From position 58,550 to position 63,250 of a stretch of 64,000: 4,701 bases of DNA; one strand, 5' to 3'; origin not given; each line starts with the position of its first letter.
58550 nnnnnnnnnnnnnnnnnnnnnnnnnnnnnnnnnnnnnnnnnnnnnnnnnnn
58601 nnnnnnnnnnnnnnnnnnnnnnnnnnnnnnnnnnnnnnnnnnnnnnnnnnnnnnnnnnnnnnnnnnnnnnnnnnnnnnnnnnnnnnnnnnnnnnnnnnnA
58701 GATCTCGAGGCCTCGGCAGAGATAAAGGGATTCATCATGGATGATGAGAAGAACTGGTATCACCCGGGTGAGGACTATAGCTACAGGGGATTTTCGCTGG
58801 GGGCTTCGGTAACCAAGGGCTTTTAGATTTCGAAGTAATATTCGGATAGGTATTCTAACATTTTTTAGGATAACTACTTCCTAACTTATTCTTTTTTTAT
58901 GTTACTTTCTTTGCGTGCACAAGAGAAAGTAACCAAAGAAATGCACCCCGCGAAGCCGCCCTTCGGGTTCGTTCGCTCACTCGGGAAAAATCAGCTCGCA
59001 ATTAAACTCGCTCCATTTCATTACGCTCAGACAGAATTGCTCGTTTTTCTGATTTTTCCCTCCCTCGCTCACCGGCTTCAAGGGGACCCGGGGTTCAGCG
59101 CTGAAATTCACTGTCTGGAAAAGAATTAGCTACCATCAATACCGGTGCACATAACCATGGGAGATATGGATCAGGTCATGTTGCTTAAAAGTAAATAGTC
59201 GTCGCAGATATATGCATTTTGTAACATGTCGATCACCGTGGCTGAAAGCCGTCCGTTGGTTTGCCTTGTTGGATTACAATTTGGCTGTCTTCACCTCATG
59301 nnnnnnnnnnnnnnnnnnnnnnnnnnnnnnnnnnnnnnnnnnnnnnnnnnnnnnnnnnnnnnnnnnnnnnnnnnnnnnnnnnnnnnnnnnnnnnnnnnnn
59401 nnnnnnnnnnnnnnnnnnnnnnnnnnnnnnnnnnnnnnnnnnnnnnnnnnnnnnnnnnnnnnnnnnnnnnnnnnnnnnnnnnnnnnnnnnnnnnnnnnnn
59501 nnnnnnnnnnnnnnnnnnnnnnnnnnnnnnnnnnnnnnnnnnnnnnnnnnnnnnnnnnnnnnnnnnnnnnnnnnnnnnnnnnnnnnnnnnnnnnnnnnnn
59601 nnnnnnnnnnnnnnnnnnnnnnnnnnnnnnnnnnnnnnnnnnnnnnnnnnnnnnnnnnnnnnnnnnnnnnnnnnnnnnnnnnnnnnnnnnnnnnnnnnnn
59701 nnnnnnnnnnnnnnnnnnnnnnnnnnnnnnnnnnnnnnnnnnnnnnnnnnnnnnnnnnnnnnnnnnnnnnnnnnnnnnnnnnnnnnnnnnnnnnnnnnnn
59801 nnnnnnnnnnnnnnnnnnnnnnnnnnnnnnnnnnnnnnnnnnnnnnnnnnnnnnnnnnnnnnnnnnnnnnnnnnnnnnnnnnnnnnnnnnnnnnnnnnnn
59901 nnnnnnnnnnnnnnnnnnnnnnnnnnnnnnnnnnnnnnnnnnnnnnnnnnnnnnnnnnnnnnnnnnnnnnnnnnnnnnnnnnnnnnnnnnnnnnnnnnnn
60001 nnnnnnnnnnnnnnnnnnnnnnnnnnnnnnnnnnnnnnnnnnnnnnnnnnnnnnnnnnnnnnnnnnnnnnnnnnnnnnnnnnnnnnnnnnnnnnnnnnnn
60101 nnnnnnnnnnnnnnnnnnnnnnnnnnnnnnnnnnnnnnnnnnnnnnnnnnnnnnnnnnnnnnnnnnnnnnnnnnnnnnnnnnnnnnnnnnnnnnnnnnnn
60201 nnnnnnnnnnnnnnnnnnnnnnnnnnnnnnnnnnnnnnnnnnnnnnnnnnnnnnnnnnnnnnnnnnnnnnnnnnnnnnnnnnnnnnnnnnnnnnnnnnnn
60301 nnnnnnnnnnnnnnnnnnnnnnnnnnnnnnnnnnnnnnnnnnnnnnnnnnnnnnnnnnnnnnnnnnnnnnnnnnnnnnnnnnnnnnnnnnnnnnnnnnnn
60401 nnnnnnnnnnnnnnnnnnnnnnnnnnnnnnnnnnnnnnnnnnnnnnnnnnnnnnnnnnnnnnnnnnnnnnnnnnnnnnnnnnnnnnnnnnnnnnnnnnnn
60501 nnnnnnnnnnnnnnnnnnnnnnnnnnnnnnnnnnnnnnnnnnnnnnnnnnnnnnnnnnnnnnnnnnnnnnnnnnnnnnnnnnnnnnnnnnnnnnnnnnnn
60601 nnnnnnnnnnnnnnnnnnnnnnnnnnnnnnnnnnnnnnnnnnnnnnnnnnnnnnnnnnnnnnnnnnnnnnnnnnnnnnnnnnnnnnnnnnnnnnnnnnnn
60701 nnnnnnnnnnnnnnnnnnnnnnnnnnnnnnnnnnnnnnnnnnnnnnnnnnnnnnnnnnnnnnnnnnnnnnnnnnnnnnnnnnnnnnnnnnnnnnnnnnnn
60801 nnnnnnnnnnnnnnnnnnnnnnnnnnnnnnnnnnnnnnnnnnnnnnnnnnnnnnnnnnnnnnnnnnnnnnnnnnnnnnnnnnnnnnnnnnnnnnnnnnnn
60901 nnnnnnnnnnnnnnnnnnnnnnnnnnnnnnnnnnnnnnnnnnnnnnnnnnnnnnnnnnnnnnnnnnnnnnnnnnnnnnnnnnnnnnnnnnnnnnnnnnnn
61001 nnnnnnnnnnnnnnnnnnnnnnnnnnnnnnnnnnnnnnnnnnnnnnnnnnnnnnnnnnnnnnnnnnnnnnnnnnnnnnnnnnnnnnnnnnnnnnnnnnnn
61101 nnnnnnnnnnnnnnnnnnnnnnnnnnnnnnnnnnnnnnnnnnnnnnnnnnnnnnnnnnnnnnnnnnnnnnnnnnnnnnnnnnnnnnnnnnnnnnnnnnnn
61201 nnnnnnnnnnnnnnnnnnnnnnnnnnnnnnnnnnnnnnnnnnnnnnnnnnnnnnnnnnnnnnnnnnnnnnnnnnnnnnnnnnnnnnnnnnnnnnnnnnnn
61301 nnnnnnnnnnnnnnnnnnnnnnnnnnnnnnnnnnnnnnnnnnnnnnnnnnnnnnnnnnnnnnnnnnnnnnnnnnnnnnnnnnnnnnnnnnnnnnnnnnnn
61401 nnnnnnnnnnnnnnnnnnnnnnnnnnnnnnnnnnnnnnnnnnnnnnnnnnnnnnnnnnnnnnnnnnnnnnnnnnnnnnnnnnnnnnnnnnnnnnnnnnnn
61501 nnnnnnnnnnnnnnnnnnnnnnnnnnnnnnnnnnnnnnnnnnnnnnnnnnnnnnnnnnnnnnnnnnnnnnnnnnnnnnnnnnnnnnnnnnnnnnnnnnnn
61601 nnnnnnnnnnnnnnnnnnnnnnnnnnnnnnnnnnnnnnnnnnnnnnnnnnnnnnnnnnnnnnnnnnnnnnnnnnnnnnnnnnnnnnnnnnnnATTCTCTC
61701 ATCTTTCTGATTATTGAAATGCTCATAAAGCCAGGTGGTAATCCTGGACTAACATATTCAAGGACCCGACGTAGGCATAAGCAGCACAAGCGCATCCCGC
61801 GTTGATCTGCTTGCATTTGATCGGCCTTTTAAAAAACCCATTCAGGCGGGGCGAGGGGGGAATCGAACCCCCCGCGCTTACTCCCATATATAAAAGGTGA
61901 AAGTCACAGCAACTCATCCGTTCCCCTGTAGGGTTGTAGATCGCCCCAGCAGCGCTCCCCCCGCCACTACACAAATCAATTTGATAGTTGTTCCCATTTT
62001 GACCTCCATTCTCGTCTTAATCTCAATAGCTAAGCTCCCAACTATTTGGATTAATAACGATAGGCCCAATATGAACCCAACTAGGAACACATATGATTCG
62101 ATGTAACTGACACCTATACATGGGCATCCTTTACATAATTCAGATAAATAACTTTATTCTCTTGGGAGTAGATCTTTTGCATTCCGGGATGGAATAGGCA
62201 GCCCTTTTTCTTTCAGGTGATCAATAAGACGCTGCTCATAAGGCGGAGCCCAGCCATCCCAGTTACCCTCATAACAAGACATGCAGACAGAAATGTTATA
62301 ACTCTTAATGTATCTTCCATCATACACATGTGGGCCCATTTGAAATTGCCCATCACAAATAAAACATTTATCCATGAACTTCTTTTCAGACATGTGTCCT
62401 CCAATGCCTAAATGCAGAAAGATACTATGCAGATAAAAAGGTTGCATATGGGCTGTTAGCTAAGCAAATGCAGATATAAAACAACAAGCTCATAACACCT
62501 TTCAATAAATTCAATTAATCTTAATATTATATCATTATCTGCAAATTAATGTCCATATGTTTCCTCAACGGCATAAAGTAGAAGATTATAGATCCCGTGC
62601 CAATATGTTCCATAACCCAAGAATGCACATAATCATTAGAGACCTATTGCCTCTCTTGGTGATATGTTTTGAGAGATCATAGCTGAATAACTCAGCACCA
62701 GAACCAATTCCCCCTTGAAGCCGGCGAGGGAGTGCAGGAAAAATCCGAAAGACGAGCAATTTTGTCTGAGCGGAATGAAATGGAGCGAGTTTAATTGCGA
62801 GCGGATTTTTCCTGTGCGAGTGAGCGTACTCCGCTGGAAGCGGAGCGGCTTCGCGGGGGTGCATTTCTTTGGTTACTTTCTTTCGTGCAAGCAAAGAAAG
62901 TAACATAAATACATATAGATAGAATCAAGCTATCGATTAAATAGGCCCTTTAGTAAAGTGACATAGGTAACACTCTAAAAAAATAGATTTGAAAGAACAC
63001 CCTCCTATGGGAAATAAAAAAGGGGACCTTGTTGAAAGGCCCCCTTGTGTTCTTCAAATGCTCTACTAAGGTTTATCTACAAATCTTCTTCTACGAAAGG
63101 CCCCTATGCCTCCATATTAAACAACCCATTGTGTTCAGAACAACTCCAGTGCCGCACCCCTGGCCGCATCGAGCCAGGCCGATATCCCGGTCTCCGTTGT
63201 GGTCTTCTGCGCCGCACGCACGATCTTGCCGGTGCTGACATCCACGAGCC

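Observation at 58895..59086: About 190-bp inverted repeats whose internal stems are preserved by compensatory substitutions; structured RNA or MITE-like element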

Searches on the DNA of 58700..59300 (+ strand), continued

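Call 81: search_with_rna_model(model_id=R1, sources=[L079, L081, L082, L083, L084, L085, L086, L087, L088, L089, L090, L091, L092, L093, L094, L095, L096, L097, L036, L041, L046, L074, L045, L003, L002], max_evalue=0.01)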
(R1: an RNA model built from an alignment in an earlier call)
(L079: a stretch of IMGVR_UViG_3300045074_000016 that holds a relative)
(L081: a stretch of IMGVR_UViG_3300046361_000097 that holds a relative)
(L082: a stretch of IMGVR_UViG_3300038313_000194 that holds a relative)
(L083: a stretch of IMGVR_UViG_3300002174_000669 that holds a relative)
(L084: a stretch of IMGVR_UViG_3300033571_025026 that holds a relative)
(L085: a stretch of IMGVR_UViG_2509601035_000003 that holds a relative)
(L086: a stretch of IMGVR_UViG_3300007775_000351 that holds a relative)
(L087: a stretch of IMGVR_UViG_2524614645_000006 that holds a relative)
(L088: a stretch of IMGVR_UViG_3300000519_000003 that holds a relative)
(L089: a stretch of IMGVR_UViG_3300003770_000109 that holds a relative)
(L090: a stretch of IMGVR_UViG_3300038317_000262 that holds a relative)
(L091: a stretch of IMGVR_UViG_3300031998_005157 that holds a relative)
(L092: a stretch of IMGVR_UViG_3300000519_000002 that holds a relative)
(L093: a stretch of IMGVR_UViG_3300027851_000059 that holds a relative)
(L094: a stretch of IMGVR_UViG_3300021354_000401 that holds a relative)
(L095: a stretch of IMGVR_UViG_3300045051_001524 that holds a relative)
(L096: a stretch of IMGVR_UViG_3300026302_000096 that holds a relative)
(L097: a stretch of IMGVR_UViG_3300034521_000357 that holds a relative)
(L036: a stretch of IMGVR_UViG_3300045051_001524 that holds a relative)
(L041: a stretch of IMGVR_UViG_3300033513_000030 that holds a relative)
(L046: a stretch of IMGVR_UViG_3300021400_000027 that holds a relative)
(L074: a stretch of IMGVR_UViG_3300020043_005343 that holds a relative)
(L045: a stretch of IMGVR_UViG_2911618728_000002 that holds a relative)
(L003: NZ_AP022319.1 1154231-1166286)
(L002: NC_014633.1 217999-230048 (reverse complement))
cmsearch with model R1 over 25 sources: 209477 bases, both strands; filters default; matches with E-value up to 0.01: 35.
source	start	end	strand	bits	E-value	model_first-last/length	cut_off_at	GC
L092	3170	3353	+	75.2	6.7e-19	1-202/202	no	0.51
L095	1178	1367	+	69.2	2.9e-17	1-202/202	no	0.61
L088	13501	13672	-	66.4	1.7e-16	8-199/202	no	0.49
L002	5995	6174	+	38.9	6.2e-09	1-202/202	no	0.33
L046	3210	3380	-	37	2.1e-08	1-202/202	no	0.46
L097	1188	1324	+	33.1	2.4e-07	1-202/202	no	0.39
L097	2170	2232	+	32.8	3e-07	1-202/202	no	0.37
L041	4640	4731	-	28.4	4.8e-06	1-202/202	no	0.54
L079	199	254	+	27.7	7.3e-06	1-202/202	no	0.54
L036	10239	10296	-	26.3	1.8e-05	1-202/202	no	0.45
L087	11844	11935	-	24.9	4.3e-05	1-202/202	no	0.45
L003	5994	6111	+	24.6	5.1e-05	1-202/202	no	0.53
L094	8330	8417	+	23.7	9.3e-05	1-202/202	no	0.43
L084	2112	2176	-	23.4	0.00011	1-202/202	no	0.49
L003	5979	6039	-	23.3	0.00012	1-202/202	no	0.51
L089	1093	1166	-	22.5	0.0002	1-202/202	no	0.47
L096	11962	12035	-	22.5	0.0002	1-202/202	no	0.47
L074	1146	1196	+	21.6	0.00035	1-202/202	no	0.35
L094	8316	8376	-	21.5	0.00038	1-202/202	no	0.46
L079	7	51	+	21.3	0.00044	1-202/202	no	0.44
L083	1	56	-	21.1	0.00047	1-58/202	3'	0.46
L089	1121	1190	+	20.9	0.00056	1-202/202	no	0.57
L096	11990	12059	+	20.9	0.00056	1-202/202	no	0.57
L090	1592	1673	+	20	0.00096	1-202/202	no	0.49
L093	2551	2639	-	20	0.00098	1-202/202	no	0.38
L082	2264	2345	-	19.9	0.001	1-202/202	no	0.48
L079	1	52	-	19.3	0.0015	1-53/202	3'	0.48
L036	10249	10328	+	19.2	0.0016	1-202/202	no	0.49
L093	2595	2651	+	19.1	0.0017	1-202/202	no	0.35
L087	11890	11989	+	19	0.0019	1-202/202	no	0.49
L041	4686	4742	+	18.6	0.0023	1-202/202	no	0.58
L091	3711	3864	-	18.3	0.0029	1-202/202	no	0.39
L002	10284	10330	-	17.2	0.0056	93-173/202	no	0.43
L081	2690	2739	+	17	0.0065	1-202/202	no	0.32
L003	6442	6512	-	16.8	0.0072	1-202/202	no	0.48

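Call 87: search_with_rna_model(model_id=R1, sources=[L100, L101], max_evalue=1)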
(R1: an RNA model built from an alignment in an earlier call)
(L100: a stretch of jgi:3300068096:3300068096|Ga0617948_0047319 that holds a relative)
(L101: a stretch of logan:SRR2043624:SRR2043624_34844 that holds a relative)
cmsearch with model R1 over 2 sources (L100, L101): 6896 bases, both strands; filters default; matches with E-value up to 1: 0.
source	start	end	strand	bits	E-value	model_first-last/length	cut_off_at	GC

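Call 93: search_with_rna_model(model_id=R1, sources=[window, L001, L011, L065, L078, L088, L092, L095], max_evalue=1e-10, make_alignment=true)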
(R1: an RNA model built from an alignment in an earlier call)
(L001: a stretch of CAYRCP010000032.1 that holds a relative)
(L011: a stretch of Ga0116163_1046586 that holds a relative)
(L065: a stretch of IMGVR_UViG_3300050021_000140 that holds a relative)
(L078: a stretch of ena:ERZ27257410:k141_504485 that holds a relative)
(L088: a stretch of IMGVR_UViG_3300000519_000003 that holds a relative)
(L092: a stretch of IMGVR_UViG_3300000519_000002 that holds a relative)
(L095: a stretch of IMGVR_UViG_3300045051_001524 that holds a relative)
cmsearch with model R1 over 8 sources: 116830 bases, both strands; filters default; matches with E-value up to 1e-10: 11.
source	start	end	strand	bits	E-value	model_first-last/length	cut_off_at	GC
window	58894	59089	+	225.1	2.2e-60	1-202/202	no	0.48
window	62707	62911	-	222.1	1.5e-59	1-202/202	no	0.49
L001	160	353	-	205.3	6.3e-55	1-202/202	no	0.48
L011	80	286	+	197.8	7.2e-53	1-202/202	no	0.52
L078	9724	9919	+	187.1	6.2e-50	1-202/202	no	0.51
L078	13486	13686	-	185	2.3e-49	1-202/202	no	0.55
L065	1078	1267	+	75.8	2.6e-19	1-202/202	no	0.53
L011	1712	1810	-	75.4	3.1e-19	93-202/202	5'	0.54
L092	3170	3353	+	75.2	3.7e-19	1-202/202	no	0.51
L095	1178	1367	+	69.2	1.6e-17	1-202/202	no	0.61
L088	13501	13672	-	66.4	9.6e-17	8-199/202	no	0.49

Alignment A7: 11 matches aligned to the model, 221 columns, each read 5' to 3' on its own strand. Consensus structure (alignment columns), stored with it:
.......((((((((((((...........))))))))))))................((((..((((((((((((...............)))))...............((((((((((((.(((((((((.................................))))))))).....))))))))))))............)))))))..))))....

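Call 116: get_annotated_region(hit=H2, flank=8000)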
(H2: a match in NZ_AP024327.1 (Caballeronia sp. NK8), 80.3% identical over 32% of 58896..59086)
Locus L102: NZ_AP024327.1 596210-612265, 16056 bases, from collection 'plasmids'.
description: Caballeronia sp. NK8 plasmid pNK83, complete sequence
organism: Caballeronia sp. NK8 (NCBI taxid 140098)
taxonomy: Bacteria; Pseudomonadota; Betaproteobacteria; Burkholderiales; Burkholderiaceae; Caballeronia; Caballeronia sp. NK8
host: -; source: -; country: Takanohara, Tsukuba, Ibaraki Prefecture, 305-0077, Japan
typing (MOB-suite, as given by PLSDB): non-mobilizable
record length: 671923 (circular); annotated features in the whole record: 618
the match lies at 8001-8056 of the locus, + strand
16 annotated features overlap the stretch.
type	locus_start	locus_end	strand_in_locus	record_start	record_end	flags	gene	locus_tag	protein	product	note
CDS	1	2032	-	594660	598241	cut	uca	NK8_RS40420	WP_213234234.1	urea carboxylase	GO:0019627 - urea metabolic process [Evidence IEA]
CDS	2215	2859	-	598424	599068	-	-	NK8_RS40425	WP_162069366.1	urea amidolyase associated protein UAAP2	-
CDS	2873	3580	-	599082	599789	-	-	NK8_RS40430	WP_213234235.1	urea amidolyase associated protein UAAP1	-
CDS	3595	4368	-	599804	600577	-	-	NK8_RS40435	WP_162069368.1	ABC transporter ATP-binding protein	GO:0006810 - transport [Evidence IEA]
CDS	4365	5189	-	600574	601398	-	-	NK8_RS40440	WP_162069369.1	ABC transporter permease subunit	GO:0055085 - transmembrane transport [Evidence IEA]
CDS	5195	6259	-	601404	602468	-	-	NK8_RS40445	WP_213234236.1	putative urea ABC transporter substrate-binding protein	-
CDS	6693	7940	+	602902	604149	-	glyA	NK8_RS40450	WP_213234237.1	serine hydroxymethyltransferase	GO:0019264 - glycine biosynthetic process from serine [Evidence IEA]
CDS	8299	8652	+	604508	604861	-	-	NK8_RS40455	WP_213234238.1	hypothetical protein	-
CDS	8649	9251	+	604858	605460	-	-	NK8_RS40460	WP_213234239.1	dimethylsulfoniopropionate lyase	-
CDS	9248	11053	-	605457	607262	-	-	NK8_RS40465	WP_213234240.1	sigma 54-interacting transcriptional regulator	GO:0006355 - regulation of DNA-templated transcription [Evidence IEA]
CDS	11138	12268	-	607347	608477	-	-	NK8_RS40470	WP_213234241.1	branched-chain amino acid ABC transporter substrate-binding protein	GO:0015803 - branched-chain amino acid transport [Evidence IEA]; GO:0055085 - transmembrane transport [Evidence IEA]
CDS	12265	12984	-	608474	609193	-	-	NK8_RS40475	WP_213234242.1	HAD family hydrolase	-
CDS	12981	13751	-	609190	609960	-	-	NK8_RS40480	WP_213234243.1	enoyl-CoA hydratase/isomerase family protein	-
CDS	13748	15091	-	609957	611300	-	-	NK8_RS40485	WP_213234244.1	AMP-binding protein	-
CDS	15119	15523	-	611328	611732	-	-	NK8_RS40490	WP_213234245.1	hotdog domain-containing protein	-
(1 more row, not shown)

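Call 117: get_annotated_region(hit=H5, flank=8000)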
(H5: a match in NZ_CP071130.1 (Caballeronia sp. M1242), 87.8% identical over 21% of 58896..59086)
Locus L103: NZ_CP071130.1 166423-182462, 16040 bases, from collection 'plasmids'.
description: Caballeronia sp. M1242 plasmid unnamed1, complete sequence
organism: Caballeronia sp. M1242 (NCBI taxid 2814653)
taxonomy: Bacteria; Pseudomonadota; Betaproteobacteria; Burkholderiales; Burkholderiaceae; Caballeronia; Caballeronia sp. M1242
host: -; source: Homo sapiens,ETA; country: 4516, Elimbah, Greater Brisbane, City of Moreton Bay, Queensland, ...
typing (MOB-suite, as given by PLSDB): non-mobilizable
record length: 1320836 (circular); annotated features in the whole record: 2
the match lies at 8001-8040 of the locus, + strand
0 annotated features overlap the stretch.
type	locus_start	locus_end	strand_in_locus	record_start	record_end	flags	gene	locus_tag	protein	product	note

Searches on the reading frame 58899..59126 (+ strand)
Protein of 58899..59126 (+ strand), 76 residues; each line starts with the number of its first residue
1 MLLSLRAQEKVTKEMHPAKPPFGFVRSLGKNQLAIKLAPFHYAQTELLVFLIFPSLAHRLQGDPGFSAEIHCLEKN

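Call 39: list_cluster_members(proteins=[window:58899-59126:+, window:62589-62906:-, window:62715-62900:+, window:58980-59111:-, window:62157-62447:-])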
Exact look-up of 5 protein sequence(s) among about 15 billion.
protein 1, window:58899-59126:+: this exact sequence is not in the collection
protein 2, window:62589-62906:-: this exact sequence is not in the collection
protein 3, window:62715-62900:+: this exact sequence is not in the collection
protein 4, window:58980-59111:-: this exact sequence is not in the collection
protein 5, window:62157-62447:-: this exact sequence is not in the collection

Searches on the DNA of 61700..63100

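Call 45: search_rna_families(source=window, start=61700, end=63100, threshold=evalue, max_evalue=10, show_alignments=3)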
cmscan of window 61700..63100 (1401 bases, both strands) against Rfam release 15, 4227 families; matches with E-value up to 10: 8.
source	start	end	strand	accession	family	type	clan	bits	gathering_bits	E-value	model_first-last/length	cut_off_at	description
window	62872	63050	+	RF04184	BTnc060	Gene; sRNA;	-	27.5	228.9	0.072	1-213/213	no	Bacteroides sRNA BTnc060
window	61848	61947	-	RF01852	tRNA-Sec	Gene; tRNA;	CL00001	22.4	47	0.14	1-91/91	no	Selenocysteine transfer RNA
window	62957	63052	+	RF01409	STnc250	Gene; sRNA;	-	21.4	42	0.2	1-94/94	no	STnc250 Hfq binding RNA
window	63016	63054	-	RF04337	Plastid-psbJ-1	Cis-reg;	CL00152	20.5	62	4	1-64/64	no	Plastid-psbJ-1 3UTR RNA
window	63008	63093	-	RF00558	L20_leader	Cis-reg; leader;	-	19.5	58.7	0.67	1-127/127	no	Ribosomal protein L20 leader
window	61874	61908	+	RF01108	BMV3_UPD-PK1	Cis-reg;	-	15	38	9.9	1-26/26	no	Pseudoknot of upstream pseudoknot domain (UPD) of the 3'UTR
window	61856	61872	+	RF04351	Plastid-psbl-rps4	Cis-reg;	-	14.6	68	9.4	9-25/53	no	Plastid-psbl-rps4 3UTR RNA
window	62637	62705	-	RF02673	scr4677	Gene; sRNA;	-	13.3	41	0.68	1-246/246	no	Streptomyces sRNA 4677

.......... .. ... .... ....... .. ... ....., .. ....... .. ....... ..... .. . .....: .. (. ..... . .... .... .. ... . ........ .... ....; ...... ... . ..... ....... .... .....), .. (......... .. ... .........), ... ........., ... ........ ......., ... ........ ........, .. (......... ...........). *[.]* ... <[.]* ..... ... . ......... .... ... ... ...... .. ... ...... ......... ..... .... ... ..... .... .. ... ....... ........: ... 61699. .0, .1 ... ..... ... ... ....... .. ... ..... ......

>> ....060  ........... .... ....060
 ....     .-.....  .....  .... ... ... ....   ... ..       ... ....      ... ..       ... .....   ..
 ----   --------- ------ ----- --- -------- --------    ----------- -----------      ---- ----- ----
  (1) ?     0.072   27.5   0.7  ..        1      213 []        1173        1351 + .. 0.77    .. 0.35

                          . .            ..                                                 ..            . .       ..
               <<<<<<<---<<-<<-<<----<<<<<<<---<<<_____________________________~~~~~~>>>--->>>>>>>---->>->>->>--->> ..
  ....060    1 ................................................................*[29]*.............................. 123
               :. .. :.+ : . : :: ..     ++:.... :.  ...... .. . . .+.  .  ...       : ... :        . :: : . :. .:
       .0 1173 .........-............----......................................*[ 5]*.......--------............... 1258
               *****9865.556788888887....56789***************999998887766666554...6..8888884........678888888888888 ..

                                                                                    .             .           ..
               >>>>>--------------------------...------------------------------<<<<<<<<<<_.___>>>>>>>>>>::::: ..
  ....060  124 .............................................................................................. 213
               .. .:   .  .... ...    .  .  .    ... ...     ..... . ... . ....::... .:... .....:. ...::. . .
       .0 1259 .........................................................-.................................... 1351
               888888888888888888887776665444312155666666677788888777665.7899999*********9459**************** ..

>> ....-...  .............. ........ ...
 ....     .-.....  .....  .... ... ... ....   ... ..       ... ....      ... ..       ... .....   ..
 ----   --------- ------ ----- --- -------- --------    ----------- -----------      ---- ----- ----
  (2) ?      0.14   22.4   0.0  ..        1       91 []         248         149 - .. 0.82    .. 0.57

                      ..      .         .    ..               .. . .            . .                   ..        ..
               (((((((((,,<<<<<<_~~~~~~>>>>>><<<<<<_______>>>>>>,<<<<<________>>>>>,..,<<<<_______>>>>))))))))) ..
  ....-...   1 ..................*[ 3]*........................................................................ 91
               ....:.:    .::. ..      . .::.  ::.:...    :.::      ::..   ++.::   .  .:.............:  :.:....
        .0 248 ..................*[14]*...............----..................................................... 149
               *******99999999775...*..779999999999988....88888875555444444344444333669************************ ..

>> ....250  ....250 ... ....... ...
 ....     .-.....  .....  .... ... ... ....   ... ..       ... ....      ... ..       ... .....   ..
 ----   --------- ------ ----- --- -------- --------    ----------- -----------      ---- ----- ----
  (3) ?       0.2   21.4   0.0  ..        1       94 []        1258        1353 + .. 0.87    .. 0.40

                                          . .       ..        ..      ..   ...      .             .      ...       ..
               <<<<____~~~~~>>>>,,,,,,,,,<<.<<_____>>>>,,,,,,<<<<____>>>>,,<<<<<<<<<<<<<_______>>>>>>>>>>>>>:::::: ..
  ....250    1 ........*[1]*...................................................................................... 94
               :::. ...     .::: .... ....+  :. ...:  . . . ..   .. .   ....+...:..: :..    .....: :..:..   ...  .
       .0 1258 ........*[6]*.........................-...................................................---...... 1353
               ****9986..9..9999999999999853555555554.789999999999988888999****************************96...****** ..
